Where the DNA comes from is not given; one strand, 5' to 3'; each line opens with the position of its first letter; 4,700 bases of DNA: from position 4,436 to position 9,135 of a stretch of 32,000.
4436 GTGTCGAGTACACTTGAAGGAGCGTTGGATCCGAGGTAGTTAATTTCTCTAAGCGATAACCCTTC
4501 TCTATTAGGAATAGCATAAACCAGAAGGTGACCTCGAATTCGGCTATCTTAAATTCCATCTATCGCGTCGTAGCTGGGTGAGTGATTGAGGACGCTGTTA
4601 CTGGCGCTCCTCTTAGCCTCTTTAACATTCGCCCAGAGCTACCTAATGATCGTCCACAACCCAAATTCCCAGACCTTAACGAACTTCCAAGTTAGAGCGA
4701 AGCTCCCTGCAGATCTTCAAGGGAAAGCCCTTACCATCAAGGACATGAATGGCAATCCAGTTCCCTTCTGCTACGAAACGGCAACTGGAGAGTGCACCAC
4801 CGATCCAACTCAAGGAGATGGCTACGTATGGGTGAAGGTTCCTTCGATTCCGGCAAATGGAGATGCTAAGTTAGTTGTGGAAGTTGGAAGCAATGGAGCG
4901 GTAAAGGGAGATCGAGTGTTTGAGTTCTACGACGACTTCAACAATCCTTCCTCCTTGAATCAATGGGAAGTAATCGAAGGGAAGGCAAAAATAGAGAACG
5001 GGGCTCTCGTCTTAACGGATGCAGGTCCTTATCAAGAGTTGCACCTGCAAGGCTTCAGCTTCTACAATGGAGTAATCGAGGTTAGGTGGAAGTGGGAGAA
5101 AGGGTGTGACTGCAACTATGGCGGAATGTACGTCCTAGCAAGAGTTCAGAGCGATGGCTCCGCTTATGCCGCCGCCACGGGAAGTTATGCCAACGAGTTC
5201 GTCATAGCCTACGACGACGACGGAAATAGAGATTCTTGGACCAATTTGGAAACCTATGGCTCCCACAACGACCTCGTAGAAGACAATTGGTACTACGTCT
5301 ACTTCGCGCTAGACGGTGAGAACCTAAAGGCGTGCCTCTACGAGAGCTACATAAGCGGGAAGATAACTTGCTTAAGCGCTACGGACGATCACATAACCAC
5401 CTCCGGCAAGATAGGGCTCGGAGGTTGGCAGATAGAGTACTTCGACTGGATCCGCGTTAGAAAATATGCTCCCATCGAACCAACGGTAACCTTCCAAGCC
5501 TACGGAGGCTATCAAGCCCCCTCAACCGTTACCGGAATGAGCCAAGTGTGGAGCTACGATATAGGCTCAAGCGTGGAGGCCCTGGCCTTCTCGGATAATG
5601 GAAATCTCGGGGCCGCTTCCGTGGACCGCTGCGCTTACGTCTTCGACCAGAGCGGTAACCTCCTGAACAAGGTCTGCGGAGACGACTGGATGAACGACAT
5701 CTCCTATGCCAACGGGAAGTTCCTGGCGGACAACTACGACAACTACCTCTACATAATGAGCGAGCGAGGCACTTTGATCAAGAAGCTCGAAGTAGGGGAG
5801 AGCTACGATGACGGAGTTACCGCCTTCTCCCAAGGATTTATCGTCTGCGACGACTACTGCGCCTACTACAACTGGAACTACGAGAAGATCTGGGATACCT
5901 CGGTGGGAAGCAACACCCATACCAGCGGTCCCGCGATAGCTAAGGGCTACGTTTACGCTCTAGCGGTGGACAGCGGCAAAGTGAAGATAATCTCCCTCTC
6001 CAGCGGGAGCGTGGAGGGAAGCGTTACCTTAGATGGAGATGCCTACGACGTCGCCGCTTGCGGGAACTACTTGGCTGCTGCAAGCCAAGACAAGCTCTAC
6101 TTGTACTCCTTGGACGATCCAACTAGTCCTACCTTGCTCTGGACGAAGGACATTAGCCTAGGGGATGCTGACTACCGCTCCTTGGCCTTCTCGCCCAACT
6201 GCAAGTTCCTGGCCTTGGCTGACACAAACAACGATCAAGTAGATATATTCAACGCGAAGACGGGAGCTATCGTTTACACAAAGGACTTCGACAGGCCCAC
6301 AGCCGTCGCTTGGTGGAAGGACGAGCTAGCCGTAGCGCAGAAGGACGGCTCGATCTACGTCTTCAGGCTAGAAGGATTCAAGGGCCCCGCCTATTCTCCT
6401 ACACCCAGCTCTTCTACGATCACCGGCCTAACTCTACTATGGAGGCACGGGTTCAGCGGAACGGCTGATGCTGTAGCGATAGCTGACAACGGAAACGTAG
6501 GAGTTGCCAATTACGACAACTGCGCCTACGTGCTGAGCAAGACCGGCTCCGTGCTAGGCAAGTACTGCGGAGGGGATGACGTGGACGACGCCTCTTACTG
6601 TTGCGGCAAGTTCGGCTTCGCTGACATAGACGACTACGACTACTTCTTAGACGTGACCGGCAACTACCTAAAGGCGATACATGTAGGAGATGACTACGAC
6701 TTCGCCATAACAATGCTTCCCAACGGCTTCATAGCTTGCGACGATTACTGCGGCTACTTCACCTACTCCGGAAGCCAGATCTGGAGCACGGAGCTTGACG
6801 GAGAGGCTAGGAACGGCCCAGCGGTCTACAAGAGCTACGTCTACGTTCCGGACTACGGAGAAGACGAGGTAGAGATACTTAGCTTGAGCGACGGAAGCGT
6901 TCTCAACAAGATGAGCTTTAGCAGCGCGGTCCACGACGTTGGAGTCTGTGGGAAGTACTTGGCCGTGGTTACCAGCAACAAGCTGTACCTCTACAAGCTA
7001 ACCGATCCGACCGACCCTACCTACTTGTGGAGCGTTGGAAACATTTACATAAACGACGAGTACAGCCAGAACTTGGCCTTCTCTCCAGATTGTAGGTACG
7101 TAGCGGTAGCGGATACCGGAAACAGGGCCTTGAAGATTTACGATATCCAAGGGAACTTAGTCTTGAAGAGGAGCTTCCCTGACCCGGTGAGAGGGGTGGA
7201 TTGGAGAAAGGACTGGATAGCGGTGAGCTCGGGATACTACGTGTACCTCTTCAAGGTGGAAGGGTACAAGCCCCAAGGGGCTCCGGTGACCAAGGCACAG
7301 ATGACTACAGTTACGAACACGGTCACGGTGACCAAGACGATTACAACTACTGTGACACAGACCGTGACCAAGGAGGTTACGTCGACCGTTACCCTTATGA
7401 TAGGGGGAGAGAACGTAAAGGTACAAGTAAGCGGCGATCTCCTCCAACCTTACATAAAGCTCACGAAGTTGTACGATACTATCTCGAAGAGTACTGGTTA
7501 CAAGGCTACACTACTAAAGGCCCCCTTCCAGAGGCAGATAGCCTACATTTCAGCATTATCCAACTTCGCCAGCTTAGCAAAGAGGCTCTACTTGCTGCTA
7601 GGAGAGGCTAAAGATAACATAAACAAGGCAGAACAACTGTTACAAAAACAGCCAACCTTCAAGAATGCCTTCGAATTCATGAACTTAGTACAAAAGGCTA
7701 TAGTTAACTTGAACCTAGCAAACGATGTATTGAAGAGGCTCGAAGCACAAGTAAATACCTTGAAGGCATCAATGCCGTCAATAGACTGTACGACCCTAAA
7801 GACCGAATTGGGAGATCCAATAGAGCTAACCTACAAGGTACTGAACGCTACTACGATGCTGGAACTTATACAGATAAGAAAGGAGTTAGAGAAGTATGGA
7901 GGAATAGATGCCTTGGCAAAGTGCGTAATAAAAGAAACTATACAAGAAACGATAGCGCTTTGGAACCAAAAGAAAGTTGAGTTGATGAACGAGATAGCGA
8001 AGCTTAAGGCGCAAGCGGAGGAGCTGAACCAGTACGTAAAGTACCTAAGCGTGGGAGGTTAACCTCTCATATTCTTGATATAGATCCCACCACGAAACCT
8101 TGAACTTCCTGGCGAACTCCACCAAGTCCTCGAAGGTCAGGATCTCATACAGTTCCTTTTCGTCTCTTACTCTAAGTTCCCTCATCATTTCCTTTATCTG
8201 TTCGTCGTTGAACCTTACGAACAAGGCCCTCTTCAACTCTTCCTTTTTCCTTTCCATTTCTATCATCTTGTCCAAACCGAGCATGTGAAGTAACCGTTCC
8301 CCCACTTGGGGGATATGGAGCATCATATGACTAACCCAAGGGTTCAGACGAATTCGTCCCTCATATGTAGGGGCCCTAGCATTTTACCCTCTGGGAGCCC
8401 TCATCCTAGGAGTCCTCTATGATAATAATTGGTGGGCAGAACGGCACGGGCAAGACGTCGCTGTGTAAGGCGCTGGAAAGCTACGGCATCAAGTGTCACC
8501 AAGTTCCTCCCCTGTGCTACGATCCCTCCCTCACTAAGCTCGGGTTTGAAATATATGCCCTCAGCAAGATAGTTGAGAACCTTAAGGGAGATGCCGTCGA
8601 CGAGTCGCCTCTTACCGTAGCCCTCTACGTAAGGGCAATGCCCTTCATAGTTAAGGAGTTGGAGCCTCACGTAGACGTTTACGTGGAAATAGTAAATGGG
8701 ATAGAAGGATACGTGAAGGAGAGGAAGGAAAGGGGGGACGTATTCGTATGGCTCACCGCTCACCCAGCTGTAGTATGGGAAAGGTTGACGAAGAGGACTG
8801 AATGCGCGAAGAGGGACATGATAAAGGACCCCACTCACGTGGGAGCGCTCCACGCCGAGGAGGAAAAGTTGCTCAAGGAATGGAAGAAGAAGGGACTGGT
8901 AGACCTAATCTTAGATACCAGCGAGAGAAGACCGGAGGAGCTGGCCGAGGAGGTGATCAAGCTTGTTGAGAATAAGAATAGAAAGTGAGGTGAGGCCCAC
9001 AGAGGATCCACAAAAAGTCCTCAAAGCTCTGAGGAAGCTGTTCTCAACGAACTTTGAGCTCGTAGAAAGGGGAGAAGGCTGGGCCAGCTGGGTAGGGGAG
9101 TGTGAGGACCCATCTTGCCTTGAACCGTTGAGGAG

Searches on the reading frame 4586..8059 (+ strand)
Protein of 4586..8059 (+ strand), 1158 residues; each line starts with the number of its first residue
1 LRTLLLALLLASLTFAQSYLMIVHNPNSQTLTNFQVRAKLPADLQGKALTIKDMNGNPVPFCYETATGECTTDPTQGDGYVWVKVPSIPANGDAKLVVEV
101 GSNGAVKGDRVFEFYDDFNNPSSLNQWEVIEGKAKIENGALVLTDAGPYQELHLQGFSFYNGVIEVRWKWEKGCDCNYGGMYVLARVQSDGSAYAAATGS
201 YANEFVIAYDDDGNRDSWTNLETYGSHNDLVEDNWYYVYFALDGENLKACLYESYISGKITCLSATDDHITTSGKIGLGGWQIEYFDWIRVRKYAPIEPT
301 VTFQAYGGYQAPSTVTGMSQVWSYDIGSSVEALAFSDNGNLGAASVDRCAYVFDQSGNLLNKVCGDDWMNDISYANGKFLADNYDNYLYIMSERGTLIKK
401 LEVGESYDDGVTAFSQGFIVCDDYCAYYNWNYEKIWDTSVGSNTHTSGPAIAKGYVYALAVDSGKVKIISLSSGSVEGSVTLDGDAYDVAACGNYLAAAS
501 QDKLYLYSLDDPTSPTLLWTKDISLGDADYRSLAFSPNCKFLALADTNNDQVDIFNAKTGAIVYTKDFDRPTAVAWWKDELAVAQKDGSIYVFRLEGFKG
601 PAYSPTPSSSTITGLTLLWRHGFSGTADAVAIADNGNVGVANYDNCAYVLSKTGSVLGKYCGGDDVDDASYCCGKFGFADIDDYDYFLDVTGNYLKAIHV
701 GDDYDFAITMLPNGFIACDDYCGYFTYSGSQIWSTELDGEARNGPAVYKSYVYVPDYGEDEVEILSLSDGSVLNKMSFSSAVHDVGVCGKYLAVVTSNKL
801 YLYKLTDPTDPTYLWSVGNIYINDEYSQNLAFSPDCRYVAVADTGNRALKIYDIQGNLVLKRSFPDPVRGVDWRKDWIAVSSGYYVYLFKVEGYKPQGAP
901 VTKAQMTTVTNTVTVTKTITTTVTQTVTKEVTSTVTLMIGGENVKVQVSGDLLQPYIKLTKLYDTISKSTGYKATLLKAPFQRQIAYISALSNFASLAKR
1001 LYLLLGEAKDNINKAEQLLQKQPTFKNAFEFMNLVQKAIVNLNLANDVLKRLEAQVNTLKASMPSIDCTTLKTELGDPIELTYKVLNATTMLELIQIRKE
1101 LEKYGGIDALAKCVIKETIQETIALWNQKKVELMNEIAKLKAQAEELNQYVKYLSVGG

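Call 99: search_protein_families(library=pfam, proteins=[window:4586-8059:+], max_evalue=0.001)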
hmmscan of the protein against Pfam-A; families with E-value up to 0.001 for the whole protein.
window:4586-8059:+ (1158 aa): 6 families
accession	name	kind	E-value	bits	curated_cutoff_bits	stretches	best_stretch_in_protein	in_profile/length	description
PF10102.14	DUF2341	-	4.7e-12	46.6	23.4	1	72-128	22-82/84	Domain of unknown function (DUF2341)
PF13570.13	Beta-prop_ACSF4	-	4.8e-11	43.1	133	1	300-497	105-316/329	Beta-alanine-activating enzyme, beta-propeller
PF23414.1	Beta-prop_EML_2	-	3.6e-10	40.1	90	0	500-599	17-115/266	Echinoderm microtubule-associated protein second beta-propeller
PF25174.1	Beta-prop_THOC3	-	4.6e-10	39.4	305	1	458-576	145-262/272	THOC3 beta-propeller domain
PF12894.13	ANAPC4_WD40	-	1.1e-08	35.6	22.9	0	524-576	35-88/91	Anaphase-promoting complex subunit 4 WD40 domain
PF13360.13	PQQ_2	-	1.9e-05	24.9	27.6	0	728-850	12-132/233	Outer membrane protein assembly factor BamB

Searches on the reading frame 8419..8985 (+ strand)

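Call 99: search_protein_families(library=pfam, proteins=[window:8419-8985:+], max_evalue=0.001)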
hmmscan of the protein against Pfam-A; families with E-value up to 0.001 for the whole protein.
window:8419-8985:+ (189 aa): 2 families
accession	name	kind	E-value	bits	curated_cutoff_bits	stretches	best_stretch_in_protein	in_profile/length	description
PF03668.21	RapZ-like_N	-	8.7e-07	29.3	25.4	0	145-183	118-154/158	RapZ-like N-terminal domain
PF13238.12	AAA_18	-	1e-06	29.6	29.4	1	2-132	1-117/128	AAA domain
